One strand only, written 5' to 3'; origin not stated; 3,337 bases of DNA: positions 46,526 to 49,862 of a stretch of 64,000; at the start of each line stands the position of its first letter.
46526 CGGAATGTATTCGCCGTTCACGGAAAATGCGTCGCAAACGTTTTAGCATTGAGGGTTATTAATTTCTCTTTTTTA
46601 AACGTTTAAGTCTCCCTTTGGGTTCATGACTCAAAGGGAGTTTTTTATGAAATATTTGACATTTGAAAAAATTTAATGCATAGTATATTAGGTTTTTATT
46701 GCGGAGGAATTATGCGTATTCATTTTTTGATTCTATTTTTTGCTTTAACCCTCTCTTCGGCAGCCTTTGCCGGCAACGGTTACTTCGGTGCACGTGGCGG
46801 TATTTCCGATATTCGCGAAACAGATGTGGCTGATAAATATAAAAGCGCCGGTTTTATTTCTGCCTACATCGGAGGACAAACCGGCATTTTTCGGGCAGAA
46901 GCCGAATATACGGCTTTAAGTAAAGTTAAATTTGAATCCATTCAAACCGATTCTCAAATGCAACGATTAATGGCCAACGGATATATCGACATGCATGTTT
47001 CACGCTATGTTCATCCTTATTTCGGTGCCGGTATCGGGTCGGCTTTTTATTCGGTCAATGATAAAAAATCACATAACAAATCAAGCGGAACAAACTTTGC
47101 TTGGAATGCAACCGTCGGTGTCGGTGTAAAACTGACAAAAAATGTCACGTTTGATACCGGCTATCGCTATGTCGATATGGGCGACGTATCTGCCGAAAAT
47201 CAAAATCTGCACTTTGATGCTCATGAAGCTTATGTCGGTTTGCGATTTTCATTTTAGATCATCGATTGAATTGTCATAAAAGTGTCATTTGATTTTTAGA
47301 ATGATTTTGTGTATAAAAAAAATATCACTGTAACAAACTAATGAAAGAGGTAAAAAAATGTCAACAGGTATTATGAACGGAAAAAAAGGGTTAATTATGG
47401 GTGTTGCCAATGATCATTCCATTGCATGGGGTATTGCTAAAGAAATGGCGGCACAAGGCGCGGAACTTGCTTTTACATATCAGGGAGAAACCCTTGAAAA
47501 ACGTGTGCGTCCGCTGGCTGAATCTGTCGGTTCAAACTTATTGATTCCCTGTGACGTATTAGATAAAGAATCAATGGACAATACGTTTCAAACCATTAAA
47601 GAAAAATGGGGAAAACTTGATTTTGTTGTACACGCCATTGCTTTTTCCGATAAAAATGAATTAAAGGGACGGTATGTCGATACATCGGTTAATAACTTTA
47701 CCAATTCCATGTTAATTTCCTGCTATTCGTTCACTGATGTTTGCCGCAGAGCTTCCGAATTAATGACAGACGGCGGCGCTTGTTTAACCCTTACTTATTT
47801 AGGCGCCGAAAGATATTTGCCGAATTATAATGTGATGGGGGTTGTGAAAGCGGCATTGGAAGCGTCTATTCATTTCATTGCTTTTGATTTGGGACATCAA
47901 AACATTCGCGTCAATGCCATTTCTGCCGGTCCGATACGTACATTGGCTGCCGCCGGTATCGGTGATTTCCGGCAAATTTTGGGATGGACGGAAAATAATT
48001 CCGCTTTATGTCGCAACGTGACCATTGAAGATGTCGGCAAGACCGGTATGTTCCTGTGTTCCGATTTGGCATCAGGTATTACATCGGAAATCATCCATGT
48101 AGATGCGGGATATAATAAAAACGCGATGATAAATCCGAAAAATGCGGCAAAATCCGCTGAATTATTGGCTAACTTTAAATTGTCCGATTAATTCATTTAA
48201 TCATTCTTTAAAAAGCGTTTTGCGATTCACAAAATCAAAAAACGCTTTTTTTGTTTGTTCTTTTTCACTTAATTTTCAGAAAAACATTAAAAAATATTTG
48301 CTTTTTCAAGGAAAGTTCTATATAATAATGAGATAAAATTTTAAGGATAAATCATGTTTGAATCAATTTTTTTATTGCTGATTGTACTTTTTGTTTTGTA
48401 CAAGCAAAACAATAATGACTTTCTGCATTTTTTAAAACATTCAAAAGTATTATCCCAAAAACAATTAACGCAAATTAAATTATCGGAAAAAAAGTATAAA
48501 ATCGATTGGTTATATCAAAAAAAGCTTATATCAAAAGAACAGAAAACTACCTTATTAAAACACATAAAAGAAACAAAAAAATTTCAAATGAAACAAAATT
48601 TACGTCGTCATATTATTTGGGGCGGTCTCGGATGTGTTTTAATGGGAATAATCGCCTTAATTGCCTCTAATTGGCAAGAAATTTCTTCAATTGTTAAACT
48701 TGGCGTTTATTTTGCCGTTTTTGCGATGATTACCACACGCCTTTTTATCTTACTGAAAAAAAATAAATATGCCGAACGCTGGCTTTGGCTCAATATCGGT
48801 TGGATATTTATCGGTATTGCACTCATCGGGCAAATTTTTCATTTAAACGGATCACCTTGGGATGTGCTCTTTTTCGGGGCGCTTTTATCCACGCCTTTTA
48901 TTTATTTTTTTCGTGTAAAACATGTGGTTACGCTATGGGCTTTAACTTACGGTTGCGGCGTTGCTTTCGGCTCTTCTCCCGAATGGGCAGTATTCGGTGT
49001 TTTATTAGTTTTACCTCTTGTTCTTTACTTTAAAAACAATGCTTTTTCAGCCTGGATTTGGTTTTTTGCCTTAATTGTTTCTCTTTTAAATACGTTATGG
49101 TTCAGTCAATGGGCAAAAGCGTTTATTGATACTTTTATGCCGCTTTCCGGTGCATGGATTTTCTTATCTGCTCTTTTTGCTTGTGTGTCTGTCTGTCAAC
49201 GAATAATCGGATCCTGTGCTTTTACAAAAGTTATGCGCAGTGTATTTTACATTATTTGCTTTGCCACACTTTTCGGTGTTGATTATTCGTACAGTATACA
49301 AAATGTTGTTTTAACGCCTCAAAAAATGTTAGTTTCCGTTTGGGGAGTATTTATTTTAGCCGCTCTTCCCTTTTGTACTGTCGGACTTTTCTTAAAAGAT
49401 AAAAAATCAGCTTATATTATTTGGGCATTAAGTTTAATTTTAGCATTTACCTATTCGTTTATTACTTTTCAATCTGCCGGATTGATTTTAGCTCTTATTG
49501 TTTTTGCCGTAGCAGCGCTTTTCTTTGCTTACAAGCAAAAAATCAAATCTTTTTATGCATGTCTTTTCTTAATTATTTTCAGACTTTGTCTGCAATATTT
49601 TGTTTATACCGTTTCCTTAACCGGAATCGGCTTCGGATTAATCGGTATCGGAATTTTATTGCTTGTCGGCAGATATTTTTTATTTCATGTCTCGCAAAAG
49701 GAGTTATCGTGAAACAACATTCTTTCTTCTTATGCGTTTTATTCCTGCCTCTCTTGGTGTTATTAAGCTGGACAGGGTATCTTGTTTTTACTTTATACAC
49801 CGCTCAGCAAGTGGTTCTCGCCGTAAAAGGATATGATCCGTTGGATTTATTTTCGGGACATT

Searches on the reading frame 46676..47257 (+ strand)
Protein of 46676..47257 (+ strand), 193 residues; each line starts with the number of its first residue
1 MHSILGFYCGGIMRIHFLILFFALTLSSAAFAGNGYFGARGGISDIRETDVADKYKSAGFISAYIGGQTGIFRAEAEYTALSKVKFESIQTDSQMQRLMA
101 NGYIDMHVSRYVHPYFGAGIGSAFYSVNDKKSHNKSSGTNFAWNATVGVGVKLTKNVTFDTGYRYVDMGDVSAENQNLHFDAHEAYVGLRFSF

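Call 57: search_protein_families(library=pfam, proteins=[window:46676-47257:+], max_evalue=0.01)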
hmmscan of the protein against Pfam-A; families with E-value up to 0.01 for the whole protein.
window:46676-47257:+ (193 aa): 6 families
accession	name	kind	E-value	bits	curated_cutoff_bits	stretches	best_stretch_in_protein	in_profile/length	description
PF13505.12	OMP_b-brl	-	4e-16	60.1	28.7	1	20-191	3-175/175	Outer membrane protein beta-barrel domain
PF02462.21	Opacity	-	1.8e-12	47.9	21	1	68-193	4-126/126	Opacity family porin protein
PF09411.16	PagL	-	9.1e-08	32.8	23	1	110-165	57-111/136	Lipid A 3-O-deacylase (PagL)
PF01617.23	Surface_Ag_2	-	0.00029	20.9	22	1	89-167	128-202/247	Surface antigen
PF01389.23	OmpA_membrane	-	0.0063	16.7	21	0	115-189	7-81/180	OmpA-like transmembrane domain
PF07437.17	YfaZ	-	0.0078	16.3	23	0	135-193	124-180/180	YfaZ precursor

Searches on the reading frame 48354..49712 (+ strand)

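Call 27: search_protein_families(library=pfam, proteins=[window:48354-49712:+], max_evalue=0.001)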
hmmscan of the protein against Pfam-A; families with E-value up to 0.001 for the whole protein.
window:48354-49712:+ (452 aa): 1 family
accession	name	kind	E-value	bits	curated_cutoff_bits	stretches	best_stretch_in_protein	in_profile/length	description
PF09925.14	DUF2157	-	1.6e-21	77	32.4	1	54-189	4-143/146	Predicted membrane protein (DUF2157)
